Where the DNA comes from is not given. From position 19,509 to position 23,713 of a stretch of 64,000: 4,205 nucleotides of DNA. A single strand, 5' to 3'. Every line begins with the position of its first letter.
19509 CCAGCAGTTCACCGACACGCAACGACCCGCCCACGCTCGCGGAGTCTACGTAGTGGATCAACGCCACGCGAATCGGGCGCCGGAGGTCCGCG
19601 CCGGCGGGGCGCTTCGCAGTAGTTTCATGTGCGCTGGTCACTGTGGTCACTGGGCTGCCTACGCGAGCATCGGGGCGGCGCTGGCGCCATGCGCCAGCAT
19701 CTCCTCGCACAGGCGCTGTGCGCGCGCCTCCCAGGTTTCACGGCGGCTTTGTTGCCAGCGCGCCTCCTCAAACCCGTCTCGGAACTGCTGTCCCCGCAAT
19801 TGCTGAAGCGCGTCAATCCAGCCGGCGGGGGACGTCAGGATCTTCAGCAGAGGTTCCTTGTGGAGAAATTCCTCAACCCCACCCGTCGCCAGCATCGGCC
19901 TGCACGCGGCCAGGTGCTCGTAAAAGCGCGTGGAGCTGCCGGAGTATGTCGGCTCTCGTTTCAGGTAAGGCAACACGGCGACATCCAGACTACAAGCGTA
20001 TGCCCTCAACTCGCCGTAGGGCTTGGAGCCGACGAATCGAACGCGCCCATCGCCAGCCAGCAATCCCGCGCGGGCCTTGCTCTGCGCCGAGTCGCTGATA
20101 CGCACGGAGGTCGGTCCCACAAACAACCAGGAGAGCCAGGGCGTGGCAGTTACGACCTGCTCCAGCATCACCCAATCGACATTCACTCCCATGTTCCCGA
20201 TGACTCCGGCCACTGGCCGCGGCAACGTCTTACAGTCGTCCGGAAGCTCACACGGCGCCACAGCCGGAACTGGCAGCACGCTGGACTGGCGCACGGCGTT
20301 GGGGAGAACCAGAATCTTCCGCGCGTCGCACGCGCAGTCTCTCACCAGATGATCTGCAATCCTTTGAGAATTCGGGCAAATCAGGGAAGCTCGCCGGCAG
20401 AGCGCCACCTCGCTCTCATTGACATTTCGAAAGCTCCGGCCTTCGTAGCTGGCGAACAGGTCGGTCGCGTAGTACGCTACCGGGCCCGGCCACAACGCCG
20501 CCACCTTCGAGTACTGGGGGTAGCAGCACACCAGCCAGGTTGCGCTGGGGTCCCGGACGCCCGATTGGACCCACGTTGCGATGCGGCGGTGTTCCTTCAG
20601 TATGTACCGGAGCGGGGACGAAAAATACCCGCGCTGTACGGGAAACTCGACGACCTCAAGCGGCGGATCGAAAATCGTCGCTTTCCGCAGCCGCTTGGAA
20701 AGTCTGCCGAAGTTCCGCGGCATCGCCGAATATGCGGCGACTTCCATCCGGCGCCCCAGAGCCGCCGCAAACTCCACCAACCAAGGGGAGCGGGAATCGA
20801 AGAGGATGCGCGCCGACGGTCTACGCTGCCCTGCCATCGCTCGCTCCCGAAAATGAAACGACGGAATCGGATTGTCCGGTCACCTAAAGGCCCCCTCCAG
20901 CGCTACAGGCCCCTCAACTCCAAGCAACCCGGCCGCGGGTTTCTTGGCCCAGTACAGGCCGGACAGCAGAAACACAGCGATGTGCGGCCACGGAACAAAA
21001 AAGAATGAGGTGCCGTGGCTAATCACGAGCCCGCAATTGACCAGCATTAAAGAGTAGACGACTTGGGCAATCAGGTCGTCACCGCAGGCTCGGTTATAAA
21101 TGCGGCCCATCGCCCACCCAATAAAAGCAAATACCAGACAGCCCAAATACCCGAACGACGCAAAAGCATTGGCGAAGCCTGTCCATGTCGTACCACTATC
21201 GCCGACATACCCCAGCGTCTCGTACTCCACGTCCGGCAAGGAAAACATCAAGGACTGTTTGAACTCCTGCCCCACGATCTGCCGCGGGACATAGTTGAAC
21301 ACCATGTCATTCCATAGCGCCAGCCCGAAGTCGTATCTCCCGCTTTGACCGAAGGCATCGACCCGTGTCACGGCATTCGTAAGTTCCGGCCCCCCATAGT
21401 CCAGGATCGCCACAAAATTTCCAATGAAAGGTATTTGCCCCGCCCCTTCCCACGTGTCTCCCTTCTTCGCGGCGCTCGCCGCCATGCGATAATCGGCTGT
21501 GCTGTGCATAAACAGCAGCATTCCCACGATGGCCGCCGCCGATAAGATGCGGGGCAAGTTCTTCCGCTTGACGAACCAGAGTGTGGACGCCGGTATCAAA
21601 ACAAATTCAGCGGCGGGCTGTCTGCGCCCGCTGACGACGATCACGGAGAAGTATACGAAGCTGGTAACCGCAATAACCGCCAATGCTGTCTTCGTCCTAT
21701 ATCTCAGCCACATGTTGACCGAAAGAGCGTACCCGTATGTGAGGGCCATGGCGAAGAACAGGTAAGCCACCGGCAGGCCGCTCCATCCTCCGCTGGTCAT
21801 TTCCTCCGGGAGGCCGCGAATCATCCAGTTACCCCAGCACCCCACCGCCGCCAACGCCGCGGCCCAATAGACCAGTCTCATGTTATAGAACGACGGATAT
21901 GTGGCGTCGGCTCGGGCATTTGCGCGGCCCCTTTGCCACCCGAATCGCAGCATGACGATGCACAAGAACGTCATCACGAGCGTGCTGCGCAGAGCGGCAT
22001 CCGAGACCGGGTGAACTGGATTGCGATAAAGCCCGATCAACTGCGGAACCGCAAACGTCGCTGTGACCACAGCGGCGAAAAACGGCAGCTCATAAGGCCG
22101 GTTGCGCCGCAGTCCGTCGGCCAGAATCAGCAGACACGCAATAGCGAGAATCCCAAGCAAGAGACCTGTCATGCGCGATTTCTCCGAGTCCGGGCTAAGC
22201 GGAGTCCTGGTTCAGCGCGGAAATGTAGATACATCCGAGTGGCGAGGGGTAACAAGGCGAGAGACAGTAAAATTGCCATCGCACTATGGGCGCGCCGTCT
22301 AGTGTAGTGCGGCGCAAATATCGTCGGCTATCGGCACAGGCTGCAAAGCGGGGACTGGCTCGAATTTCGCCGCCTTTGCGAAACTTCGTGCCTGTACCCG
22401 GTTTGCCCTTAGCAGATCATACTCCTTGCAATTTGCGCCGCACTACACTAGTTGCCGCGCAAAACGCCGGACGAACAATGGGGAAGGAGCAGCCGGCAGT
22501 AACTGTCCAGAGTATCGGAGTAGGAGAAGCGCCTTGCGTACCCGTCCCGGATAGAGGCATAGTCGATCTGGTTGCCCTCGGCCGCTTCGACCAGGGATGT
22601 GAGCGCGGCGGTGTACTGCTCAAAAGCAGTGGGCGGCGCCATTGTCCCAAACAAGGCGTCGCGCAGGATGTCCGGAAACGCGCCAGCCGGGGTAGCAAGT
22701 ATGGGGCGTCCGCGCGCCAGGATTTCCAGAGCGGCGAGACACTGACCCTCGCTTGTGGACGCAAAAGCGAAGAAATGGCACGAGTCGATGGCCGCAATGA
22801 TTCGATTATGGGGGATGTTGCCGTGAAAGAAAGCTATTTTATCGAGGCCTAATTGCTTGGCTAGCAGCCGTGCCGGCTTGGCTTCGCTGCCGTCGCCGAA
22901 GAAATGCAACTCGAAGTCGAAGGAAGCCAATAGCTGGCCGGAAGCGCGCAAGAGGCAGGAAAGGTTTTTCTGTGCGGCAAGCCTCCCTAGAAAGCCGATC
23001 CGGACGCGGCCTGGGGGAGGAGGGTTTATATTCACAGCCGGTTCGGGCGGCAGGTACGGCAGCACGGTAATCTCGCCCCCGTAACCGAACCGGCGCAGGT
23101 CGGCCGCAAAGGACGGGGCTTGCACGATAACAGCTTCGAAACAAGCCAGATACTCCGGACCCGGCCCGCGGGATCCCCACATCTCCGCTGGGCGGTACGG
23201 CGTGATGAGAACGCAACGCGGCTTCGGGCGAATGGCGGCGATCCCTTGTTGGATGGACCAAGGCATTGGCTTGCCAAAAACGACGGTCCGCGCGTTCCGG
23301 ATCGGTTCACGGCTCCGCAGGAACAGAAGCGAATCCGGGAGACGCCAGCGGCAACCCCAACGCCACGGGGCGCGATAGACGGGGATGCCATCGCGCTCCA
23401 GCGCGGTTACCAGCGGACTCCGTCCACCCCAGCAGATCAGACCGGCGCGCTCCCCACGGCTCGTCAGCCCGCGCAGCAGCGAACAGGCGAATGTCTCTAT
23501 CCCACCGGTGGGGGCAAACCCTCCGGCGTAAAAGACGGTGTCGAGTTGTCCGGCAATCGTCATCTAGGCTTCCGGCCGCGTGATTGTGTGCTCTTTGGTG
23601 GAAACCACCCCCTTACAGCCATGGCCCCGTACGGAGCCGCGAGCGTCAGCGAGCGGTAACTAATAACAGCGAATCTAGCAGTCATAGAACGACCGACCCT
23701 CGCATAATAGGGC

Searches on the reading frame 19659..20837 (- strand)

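Call 17: search_protein_families(library=pfam, max_evalue=0.001, proteins=[window:19659-20837:-])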
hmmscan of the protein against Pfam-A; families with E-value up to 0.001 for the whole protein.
window:19659-20837:- (392 aa): 1 family
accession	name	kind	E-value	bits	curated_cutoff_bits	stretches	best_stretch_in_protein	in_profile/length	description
PF13692.12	Glyco_trans_1_4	-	5.6e-05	23.9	27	1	235-347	34-139/142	Glycosyl transferases group 1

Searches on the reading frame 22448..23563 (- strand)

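Call 17: search_protein_families(library=pfam, max_evalue=0.001, proteins=[window:22448-23563:-])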
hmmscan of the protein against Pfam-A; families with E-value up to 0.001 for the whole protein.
window:22448-23563:- (371 aa): 4 families
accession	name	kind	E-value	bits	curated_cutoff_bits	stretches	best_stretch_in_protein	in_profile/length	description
PF00534.26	Glycos_transf_1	-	5e-22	78.7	26.4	1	182-327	11-158/172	Glycosyl transferases group 1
PF13692.12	Glyco_trans_1_4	-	3.3e-20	73.2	27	1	188-326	3-141/142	Glycosyl transferases group 1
PF13579.12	Glyco_trans_4_4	-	1.9e-05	25.5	29.7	1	20-170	1-157/158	Glycosyl transferase 4-like domain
PF13439.12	Glyco_transf_4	-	0.00079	19.9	28.5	0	20-169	2-163/170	Glycosyltransferase Family 4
